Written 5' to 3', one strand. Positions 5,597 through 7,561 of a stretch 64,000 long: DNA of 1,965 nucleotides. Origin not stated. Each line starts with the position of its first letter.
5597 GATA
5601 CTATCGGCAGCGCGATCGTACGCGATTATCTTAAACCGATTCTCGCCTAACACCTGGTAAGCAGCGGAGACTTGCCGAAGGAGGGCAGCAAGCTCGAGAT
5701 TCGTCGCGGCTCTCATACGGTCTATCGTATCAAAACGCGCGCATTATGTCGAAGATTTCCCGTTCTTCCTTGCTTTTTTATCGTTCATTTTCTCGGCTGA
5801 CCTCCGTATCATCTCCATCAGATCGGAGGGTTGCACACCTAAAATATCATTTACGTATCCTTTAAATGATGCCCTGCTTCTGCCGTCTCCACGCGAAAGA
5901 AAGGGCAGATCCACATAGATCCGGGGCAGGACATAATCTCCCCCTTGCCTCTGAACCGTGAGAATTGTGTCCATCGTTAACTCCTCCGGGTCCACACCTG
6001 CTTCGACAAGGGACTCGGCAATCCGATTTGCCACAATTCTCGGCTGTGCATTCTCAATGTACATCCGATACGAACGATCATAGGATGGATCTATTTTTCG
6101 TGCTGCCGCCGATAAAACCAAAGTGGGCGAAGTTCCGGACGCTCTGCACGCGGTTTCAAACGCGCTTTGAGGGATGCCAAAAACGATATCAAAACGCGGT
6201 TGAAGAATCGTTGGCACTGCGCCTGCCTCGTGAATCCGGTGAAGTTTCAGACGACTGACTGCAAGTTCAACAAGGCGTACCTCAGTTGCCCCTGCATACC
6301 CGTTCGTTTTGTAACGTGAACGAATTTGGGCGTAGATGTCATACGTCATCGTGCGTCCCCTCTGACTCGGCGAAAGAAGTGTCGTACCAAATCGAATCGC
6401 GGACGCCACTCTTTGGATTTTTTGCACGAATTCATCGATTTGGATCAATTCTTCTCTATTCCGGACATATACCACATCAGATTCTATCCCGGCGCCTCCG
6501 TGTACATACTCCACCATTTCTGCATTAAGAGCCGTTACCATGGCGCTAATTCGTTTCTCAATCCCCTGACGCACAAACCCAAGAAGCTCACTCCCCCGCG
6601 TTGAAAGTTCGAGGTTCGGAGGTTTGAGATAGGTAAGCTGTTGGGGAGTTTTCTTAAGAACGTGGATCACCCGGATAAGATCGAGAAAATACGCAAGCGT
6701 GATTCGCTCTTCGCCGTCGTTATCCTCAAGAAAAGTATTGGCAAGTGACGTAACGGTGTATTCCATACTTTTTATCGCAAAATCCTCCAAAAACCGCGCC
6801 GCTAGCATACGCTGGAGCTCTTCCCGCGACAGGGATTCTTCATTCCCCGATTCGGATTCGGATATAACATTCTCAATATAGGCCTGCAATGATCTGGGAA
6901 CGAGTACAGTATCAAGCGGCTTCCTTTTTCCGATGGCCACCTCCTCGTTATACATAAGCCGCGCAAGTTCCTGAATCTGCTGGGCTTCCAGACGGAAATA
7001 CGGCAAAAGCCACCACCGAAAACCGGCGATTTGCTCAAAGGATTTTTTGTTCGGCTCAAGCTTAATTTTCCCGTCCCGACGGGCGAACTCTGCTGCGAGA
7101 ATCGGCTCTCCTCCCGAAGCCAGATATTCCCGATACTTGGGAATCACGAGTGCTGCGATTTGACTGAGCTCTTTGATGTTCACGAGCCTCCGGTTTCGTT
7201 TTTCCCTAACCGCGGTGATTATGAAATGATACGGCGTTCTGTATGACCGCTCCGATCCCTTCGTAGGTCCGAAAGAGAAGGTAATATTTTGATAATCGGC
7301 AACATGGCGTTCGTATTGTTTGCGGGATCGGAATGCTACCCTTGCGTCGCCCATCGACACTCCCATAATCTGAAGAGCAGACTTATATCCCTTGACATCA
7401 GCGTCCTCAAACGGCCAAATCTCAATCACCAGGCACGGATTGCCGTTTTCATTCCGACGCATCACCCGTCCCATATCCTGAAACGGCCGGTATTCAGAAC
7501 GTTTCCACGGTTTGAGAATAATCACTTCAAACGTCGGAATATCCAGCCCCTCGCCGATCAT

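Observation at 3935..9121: Operon of an 1125-aa SF2 helicase with large uncharacterised N- and C-terminal regions and a PolX(PHP) polymerase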

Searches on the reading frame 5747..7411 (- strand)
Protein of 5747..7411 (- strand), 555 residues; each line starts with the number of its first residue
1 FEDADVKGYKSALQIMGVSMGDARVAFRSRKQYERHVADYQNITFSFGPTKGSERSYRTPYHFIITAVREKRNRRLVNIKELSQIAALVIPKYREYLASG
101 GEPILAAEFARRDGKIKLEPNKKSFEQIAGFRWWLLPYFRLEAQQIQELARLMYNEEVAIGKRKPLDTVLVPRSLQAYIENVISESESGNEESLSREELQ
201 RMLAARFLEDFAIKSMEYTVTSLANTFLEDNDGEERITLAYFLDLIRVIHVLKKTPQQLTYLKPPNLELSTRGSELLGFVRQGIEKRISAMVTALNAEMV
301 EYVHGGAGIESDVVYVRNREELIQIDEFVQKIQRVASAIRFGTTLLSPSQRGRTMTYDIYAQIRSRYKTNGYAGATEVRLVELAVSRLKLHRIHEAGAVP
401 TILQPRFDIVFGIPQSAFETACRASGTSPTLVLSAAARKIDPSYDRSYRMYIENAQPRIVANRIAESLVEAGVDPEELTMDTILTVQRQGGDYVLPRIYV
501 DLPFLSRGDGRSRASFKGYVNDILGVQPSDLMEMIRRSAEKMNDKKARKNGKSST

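Call 25: search_protein_families(library=pfam, proteins=[window:5747-7411:-], max_evalue=10)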
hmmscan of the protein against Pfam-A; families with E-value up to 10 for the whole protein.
window:5747-7411:- (555 aa): 0 families

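Call 40: search_protein_representatives(alignment_id=A2)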
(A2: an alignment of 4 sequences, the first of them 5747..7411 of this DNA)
Query: 4 sequences, 542 profile positions. Proteins with E-value up to 0.001 (for the whole library): 4; up to 1e-10: 1; up to 1e-30: 1. The best 4 are listed.
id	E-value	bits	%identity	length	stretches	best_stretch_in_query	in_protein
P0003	1.4e-290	981.1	-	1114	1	1-541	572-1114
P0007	1.2e-09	53.9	-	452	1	319-535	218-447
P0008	1.7e-08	50.1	-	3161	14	297-335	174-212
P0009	2.7e-08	49.4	-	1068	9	327-361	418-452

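Call 43: find_encoding_contigs(protein=P0007, flank=10000, max_places=4)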
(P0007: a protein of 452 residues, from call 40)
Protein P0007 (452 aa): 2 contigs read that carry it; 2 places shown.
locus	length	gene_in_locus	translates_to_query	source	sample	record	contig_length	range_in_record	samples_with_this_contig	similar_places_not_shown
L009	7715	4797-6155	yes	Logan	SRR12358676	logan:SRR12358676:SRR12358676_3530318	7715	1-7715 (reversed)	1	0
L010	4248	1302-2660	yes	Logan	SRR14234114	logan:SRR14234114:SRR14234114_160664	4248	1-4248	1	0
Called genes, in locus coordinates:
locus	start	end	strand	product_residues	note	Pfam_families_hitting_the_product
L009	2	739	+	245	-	?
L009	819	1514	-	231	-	PF01636:APH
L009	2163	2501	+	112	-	PF18916:Lycopene_cyc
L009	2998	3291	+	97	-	-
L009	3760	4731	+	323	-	-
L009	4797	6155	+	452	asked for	-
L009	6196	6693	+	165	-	-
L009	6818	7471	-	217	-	-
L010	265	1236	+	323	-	-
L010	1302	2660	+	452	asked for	-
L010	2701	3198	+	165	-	-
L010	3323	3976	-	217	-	-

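Call 45: search_protein_families(library=pfam, proteins=[L009:3760-4728:+, L009:4797-6152:+, L009:6196-6690:+, L009:6821-7471:-, L009:2998-3288:+, L009:2-739:+], max_evalue=1)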
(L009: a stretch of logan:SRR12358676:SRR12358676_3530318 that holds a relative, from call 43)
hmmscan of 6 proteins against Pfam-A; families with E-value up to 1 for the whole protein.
L009:3760-4728:+ (323 aa): 0 families

L009:4797-6152:+ (452 aa): 2 families
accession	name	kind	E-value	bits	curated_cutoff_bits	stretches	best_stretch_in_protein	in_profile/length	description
PF03472.21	Autoind_bind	-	0.0058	16.6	23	1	22-84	67-130/149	Autoinducer binding domain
PF07832.17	Bse634I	-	0.16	11.7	27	1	80-125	25-73/281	Cfr10I/Bse634I restriction endonuclease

L009:6196-6690:+ (165 aa): 12 families
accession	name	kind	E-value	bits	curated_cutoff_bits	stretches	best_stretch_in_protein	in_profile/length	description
PF20664.2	DUF6814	-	0.011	16.3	25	1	17-41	5-29/71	Family of unknown function (DUF6814)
PF06749.17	DUF1218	-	0.064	14.2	25.3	0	88-131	14-57/95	Protein of unknown function (DUF1218)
PF24358.1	ABCC10_N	-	0.13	12.2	26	1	86-147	126-187/200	ABCC10 N-terminal domain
PF24838.2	8xMP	-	0.15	12.3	30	0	101-157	12-70/136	Octameric membrane protein family (8xMP)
PF09925.14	DUF2157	-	0.15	12.2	32.4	0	83-152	73-139/146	Predicted membrane protein (DUF2157)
PF12794.12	MscS_TM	-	0.26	10.6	28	0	14-56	149-191/339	Mechanosensitive ion channel inner membrane domain 1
PF02656.20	DUF202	-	0.33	11.9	23.4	0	12-40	35-63/68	Domain of unknown function (DUF202)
PF12650.12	DUF3784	-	0.33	11.7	28.1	0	100-160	39-91/94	Domain of unknown function (DUF3784)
PF19658.4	DUF6161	-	0.37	10.7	27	1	14-56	90-132/216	Family of unknown function (DUF6161)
PF00689.26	Cation_ATPase_C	-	0.38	11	27.3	0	101-159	114-173/175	Cation transporting ATPase, C-terminus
PF24661.1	DUF7649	-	0.4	11.2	27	0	85-126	31-72/85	Domain of unknown function (DUF7649)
PF13800.11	Sigma_reg_N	-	0.62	10.8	26.3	0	15-51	8-44/91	Sigma factor regulator N-terminal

L009:6821-7471:- (217 aa): 0 families

L009:2998-3288:+ (97 aa): 0 families

L009:2-739:+ (245 aa): 0 families

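Call 54: predict_structure(alignment_id=A3)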
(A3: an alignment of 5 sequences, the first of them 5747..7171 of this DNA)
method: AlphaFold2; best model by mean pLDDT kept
length: 475 residues; sequences in the alignment: 5
mean_pLDDT: 72.2   pTM: 0.53
mean pLDDT of the five models: 72.2, 71.4, 58.6, 53.8, 49.4
residues with pLDDT >= 90: 35; 70-90: 266; 50-70: 123; < 50: 51
segments of 3 or more residues with pLDDT < 50: 149-155, 223-227, 258-273, 417-431, 470-475
pLDDT, mean of each block of 10 residues (from residue 1): 90 93 81 72 91 89 90 90 78 75 70 68 80 72 65 56 79 83 79 75 84 69 51 72 81 61 42 59 64 78 84 78 73 77 82 83 74 64 74 66 60 53 39 58 67 78 62 42
secondary structure, 60 per line:
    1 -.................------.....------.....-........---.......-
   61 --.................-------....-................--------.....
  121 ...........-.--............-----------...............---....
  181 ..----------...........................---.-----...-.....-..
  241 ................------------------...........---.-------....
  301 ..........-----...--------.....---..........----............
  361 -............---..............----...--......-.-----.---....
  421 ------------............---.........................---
elements in order: H2-18 E25-29 E36-40 H42-49 H53-59 H63-79 H87-90 H92-107 H116-131 H136-147 H159-173 H177-182 H193-219 H233-237 H239-256 H275-285 H297-310 H327-331 H335-344 H349-360 H362-373 H377-390 H400-405 H417-420 H433-444 H448-472
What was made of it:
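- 6854..7411 (-): Post-core extension and conserved C1 sub-domain, aa 571-756 (basic 571-650; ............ motif). AF2 C-terminal model has pLDDT 80-93 for aa 651-730 (call 54).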

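Call 57: fold_search(model_id=the predicted structure, library=pdb)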
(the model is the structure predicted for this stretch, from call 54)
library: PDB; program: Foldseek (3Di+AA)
matches with E <= 10: 208; with E <= 0.001: 0
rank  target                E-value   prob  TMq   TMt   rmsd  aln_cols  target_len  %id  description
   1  7ors_A                2.8e-01  0.12  0.09  0.14  20.6       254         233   12  Ternary complex of 14-3-3 sigma, p27pT198 phosphopeptide, and WQ147 (released 2022-06-22)
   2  2c63_A                3.1e-01  0.16  0.12  0.19  21.6       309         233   11  14-3-3 Protein Eta (Human) Complexed to Peptide (released 2005-11-21)
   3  5n75_A                3.4e-01  0.11  0.09  0.15  20.0       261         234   12  14-3-3 sigma in complex with TAZ pS89 peptide (released 2017-07-19)
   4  8pr1_G                3.9e-01  0.14  0.18  0.15  21.3       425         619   12  Cytoplasmic dynein-B heavy chain bound to IC-LC tower (released 2024-03-27)
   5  8c43_A                4.3e-01  0.09  0.09  0.14  20.7       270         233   10  Ternary structure of 14-3-3sigma, strep-tagged PKA-responsive ERa phosphopeptide, and Fusicoccin-A. (released 2023-12-27)
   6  6qdr_A                4.5e-01  0.09  0.09  0.14  20.6       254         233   12  Crystal structure of 14-3-3sigma in complex with a PAK6 pT99 phosphopeptide (released 2020-01-29)
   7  7nma_A                4.9e-01  0.10  0.10  0.15  20.0       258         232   11  Crystal structure of 14-3-3 sigma in complex with 13mer Amot-p130 peptide (released 2022-01-12)
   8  6rm5_A                5.1e-01  0.09  0.09  0.15  19.9       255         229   11  Fragment AZ-016 binding at the p53pT387/14-3-3 sigma interface (released 2020-06-17)
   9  7nnd_A                5.4e-01  0.09  0.10  0.15  19.8       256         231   11  Crystal structure of 14-3-3 sigma in complex with 13mer Amot-p130 peptide and fragment 09 (released 2022-01-12)
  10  8rrl_B                5.6e-01  0.14  0.12  0.20  21.7       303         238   10  14-3-3 sigma complexed with a phosphopeptide optimized for a Fusicoccin-mediated stabilization of the complex (released 2025-02-12)
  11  7az1_A                5.9e-01  0.08  0.09  0.14  20.6       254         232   12  14-3-3 sigma with Pin1 binding site pS72 and covalently bound LvD1013 (released 2021-06-16)
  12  5yqg_A                5.9e-01  0.07  0.08  0.13  19.8       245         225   12  The structure of 14-3-3 and pNumb peptide (released 2018-02-07)
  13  9khi_C                5.9e-01  0.06  0.13  0.10  27.6       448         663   11  Cryo-EM structure of heteromeric TRPC channel (released 2025-11-12)
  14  8c2e_A                6.5e-01  0.08  0.10  0.14  19.8       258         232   12  Structure of 14-3-3 sigma delta C with electrophilic peptide 4IEA-5 (released 2023-11-01)
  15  8rrk_B                6.5e-01  0.08  0.09  0.14  20.4       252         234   12  14-3-3 sigma complexed with an optimized phosphopeptide (released 2025-02-12)
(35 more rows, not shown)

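Call 62: fold_search(model_id=the predicted structure, library=viral)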
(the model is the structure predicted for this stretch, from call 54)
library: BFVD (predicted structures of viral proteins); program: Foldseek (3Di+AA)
matches with E <= 10: 146; with E <= 0.001: 0
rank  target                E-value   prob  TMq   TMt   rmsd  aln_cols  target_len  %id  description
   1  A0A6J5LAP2            3.6e-01  0.16  0.13  0.17  17.6       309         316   10  Spo0J Stage 0 sporulation protein J (Antagonist of Soj) containing ParB-like nuclease domain [uncultured Caudovirales phage]
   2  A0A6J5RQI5            5.4e-01  0.08  0.12  0.10  23.7       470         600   11  Uncharacterized protein [uncultured Caudovirales phage]
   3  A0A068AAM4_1          5.7e-01  0.05  0.11  0.06  28.4       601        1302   11  Orf64 [Alcelaphine gammaherpesvirus 2]
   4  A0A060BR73            7.1e-01  0.06  0.10  0.14  20.1       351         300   12  DNA-directed RNA polymerase [Lauvirus lau218]
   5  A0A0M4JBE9            7.5e-01  0.03  0.09  0.09  30.3       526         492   10  (no name in the UniProt tables at hand)
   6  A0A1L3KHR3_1          1.0e+00  0.06  0.12  0.07  21.2       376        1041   14  (no name in the UniProt tables at hand)
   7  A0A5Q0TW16            1.0e+00  0.04  0.10  0.11  20.3       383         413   11  Uncharacterized protein [Gysinge virus]
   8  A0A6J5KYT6            1.1e+00  0.05  0.12  0.07  32.0       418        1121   13  Uncharacterized protein [uncultured Caudovirales phage]
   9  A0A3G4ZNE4            1.1e+00  0.03  0.10  0.09  21.1       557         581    9  Uncharacterized protein [Terrestrivirus sp.]
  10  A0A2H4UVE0            1.2e+00  0.05  0.14  0.10  20.3       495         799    9  Exocyst complex component Sec6 [Bodo saltans virus]
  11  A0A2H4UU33            1.3e+00  0.12  0.17  0.10  18.9       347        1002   10  J domain-containing protein [Bodo saltans virus]
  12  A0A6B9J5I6            1.4e+00  0.04  0.10  0.09  24.2       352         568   12  Putative membrane protein [Vibrio phage vB_VchM_Kuja]
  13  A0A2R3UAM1            1.6e+00  0.04  0.08  0.10  19.6       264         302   16  (no name in the UniProt tables at hand)
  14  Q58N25                1.6e+00  0.03  0.13  0.09  28.3       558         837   11  T7-like internal core protein [Prochlorococcus phage P-SSP7]
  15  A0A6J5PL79            1.7e+00  0.02  0.10  0.07  37.7       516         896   10  Uncharacterized protein [uncultured Caudovirales phage]
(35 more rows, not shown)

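Call 67: search_solved_structures(query=A3, max_evalue=10)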
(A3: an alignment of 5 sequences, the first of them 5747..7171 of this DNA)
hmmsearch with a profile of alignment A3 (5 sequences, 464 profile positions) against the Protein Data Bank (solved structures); distinct sequences matched with E-value up to 10: 1.
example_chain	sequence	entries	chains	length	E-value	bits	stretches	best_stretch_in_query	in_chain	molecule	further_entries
3wad_A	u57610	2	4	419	2.5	9.9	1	214-255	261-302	Glycosyltransferase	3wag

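Call 75: search_protein_families(library=phrogs, proteins=[window:5747-7411:-, P0007, L009:3760-4728:+, L009:6821-7471:-, L009:2-739:+], max_evalue=0.1)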
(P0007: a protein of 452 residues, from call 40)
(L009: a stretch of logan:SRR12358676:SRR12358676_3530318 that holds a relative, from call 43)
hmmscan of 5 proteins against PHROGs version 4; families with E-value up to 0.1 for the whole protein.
window:5747-7411:- (555 aa): 1 family
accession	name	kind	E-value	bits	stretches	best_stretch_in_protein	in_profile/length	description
phrog_20539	-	unknown function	0.011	16.7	1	406-448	17-59/68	-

P0007 (452 aa): 0 families

L009:3760-4728:+ (323 aa): 0 families

L009:6821-7471:- (217 aa): 1 family
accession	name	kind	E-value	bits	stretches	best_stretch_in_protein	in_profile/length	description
phrog_11028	-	unknown function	0.04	14.4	1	90-169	65-145/301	-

L009:2-739:+ (245 aa): 1 family
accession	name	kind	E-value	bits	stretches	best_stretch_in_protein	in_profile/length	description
phrog_17038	-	unknown function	0.014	16.9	1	39-82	17-60/72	-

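Call 79: search_protein_families(library=padloc, proteins=[window:5747-7411:-, P0007, L009:3760-4728:+], max_evalue=0.1)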
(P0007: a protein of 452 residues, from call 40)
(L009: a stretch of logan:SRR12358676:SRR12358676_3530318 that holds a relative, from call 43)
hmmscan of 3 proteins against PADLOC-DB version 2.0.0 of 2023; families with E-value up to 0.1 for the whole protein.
window:5747-7411:- (555 aa): 0 families

P0007 (452 aa): 0 families

L009:3760-4728:+ (323 aa): 1 family
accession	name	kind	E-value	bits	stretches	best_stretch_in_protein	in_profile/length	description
PDLC03670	Control_protein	-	0.033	12.7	1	267-320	14-64/91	control protein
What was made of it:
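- Tried and rejected: PHROGs and PADLOC on the N- and C-terminal regions, on P0007 and on neighbouring orphan genes gave nothing useful (calls 75, 79).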
